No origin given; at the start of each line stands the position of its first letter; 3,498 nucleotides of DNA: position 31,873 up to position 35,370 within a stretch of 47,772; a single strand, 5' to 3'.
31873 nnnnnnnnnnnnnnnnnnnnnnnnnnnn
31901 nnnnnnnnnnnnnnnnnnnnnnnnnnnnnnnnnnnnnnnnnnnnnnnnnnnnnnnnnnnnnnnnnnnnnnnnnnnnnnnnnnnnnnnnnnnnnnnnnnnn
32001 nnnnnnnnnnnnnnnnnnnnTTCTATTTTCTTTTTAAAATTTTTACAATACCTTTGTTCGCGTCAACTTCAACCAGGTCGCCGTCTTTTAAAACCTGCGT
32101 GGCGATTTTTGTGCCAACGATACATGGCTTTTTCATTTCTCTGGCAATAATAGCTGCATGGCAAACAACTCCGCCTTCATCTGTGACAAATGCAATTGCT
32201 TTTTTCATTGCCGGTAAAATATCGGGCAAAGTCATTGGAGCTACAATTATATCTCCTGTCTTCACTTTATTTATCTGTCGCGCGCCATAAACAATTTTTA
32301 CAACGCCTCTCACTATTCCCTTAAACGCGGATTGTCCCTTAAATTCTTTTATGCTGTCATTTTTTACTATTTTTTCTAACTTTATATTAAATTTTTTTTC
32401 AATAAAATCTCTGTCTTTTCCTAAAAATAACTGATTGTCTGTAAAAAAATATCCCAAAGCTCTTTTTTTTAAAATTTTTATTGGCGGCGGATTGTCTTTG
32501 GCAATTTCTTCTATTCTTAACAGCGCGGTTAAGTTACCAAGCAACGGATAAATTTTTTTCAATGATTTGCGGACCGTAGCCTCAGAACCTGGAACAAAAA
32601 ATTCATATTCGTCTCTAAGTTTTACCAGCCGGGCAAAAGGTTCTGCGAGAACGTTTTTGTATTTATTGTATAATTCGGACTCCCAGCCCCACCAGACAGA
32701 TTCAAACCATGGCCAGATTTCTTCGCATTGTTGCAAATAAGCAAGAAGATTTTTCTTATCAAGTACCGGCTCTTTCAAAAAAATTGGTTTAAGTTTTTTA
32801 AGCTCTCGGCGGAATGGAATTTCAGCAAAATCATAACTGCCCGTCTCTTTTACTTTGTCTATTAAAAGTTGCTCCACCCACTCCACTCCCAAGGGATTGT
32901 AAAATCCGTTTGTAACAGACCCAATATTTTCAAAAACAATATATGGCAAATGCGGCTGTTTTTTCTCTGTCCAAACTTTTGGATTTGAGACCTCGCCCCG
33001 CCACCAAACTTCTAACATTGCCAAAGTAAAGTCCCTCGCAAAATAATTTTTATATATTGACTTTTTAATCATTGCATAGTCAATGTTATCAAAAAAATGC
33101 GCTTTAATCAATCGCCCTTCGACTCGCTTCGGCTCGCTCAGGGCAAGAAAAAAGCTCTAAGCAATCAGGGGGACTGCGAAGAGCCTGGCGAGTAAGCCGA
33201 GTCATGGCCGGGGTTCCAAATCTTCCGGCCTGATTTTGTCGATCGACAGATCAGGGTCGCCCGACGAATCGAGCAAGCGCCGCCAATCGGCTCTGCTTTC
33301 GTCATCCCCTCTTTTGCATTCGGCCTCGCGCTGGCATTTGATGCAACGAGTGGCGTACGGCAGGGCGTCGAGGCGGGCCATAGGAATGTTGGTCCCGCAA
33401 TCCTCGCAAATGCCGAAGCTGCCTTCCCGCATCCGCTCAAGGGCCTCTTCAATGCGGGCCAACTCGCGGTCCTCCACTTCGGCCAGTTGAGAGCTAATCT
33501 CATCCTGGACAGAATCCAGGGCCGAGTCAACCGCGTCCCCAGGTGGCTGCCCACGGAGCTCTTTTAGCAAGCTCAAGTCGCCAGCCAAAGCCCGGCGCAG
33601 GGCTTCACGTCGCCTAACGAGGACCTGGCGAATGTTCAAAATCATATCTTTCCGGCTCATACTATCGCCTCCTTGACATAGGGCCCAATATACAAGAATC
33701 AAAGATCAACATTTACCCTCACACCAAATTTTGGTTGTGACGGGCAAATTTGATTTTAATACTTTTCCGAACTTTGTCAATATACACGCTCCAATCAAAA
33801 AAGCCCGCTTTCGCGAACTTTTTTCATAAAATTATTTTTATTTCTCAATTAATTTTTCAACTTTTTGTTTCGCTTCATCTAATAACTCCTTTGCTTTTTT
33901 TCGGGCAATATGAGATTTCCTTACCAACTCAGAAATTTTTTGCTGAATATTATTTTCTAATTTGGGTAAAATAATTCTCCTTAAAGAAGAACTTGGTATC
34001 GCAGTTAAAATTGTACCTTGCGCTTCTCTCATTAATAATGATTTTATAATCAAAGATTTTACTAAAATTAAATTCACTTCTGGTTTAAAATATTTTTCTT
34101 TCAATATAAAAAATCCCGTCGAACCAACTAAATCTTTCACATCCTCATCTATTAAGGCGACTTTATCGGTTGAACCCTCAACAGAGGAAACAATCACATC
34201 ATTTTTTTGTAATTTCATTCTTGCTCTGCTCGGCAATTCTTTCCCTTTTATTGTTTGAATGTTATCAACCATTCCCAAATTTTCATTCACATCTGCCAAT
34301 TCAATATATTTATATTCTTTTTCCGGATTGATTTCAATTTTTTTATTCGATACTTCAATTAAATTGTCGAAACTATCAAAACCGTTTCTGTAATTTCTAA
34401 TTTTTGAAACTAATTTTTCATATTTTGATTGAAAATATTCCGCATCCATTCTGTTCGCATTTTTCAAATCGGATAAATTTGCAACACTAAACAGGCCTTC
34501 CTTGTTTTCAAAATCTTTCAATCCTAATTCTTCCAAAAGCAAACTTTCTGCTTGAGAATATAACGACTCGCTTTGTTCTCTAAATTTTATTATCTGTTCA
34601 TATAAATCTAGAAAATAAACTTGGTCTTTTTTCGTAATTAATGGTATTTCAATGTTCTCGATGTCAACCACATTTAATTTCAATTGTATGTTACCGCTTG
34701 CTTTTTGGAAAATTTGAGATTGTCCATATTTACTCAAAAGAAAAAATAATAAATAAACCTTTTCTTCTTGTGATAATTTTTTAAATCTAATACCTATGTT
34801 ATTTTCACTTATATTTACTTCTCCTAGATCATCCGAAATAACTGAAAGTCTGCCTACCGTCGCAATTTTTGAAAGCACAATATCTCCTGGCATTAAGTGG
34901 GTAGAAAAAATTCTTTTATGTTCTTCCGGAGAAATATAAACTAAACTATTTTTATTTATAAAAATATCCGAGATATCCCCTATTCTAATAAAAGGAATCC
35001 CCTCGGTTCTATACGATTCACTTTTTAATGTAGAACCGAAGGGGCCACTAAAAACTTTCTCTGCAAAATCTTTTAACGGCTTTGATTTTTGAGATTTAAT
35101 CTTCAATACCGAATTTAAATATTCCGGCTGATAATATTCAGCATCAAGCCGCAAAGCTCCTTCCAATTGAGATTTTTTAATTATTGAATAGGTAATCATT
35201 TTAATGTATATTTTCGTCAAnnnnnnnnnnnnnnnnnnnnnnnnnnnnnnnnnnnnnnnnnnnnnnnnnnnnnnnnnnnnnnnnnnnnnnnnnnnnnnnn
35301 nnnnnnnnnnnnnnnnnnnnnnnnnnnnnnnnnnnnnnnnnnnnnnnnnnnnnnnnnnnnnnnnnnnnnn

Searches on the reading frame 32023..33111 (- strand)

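Call 3: search_protein_families(library=pfam, proteins=[window:32023-33111:-], max_evalue=0.01)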
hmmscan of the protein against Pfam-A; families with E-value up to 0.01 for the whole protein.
window:32023-33111:- (362 aa): 1 family
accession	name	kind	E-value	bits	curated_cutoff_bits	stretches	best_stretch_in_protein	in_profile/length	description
PF00391.29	PEP-utilizers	-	6.5e-25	87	23.1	1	284-354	2-72/72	PEP-utilising enzyme, mobile domain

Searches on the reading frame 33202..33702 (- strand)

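Call 3: search_protein_families(library=pfam, proteins=[window:33202-33702:-], max_evalue=0.01)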
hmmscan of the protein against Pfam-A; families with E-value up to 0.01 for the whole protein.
window:33202-33702:- (166 aa): 2 families
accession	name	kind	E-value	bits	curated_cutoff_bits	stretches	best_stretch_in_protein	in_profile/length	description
PF01258.23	zf-dskA_traR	-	1.5e-13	50.9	24.9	1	94-128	1-35/36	Prokaryotic dksA/traR C4-type zinc finger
PF21173.2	DksA-like_N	-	2e-05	25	27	1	25-91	2-65/65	DnaK suppressor protein-like, N-terminal domain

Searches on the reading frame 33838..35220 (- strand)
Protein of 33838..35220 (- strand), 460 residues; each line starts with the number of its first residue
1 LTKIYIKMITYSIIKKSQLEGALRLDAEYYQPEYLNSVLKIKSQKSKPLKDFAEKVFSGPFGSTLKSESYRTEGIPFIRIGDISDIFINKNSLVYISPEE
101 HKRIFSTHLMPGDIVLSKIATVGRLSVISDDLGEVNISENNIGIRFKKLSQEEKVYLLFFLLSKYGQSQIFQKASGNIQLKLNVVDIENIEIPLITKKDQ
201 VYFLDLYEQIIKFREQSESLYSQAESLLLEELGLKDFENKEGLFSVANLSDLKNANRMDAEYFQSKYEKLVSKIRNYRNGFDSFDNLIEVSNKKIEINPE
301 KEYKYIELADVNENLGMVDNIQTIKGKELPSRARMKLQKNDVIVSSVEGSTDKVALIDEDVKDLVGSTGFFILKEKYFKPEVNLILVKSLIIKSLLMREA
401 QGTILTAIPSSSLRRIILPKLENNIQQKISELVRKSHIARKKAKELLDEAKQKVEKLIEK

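Call 3: search_protein_families(library=pfam, proteins=[window:33838-35220:-], max_evalue=0.01)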
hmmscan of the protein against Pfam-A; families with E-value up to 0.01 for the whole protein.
window:33838-35220:- (460 aa): 0 families

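Call 4: search_protein_families(library=padloc, proteins=[window:33838-35220:-], max_evalue=0.01)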
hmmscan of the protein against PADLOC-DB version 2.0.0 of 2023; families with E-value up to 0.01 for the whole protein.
window:33838-35220:- (460 aa): 64 families (the best 25 are shown)
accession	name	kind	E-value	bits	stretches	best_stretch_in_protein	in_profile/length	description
PDLC03095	Specificity_I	-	2.2e-39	133.5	1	25-459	25-461/473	Type I specificity subunit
PDLC03120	Specificity_I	-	3.1e-29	100.5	1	10-459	11-451/515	Type I specificity subunit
PDLC03100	Specificity_I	-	1.4e-28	98.4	2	25-227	176-379/392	Type I specificity subunit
PDLC03086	Specificity_I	-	1.9e-28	97.7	2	46-201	5-164/458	Type I specificity subunit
PDLC03155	Specificity_I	-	1.4e-23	81.6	1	23-264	15-259/520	Type I specificity subunit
PDLC03179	Specificity_I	-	2.1e-23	81.1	2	63-216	413-564/589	Type I specificity subunit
PDLC03168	Specificity_I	-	2.9e-23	81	2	47-205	8-160/459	Type I specificity subunit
PDLC03108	Specificity_I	-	3.2e-23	80.7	2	49-227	246-422/452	Type I specificity subunit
PDLC03169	Specificity_I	-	7.5e-23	79.6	2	42-200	219-375/461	Type I specificity subunit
PDLC03069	Specificity_I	-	7.5e-23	79.3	2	49-227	195-374/387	Type I specificity subunit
PDLC03084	Specificity_I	-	6.2e-22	76.5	2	64-214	215-364/392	Type I specificity subunit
PDLC03079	Specificity_I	-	1.9e-21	74.8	2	38-226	241-430/470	Type I specificity subunit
PDLC03089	Specificity_I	-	1.9e-21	74.7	1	46-435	7-402/446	Type I specificity subunit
PDLC03196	Specificity_I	-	9.9e-21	71.6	2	64-225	411-571/792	Type I specificity subunit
PDLC03072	Specificity_I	-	6.8e-20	69.5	2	64-204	256-397/448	Type I specificity subunit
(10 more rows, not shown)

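Call 8: search_protein_families(library=ncbifam, proteins=[window:33838-35199:-], max_evalue=0.01)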
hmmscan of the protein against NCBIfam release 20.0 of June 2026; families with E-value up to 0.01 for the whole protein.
window:33838-35199:- (453 aa): 1 family
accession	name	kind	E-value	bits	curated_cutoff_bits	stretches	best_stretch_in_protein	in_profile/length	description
NF047740.1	antiphage_MADS5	equivalog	1.7e-36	126.1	400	1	6-452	5-461/461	methylation-associated defense system restriction endonuclease subunit S MAD5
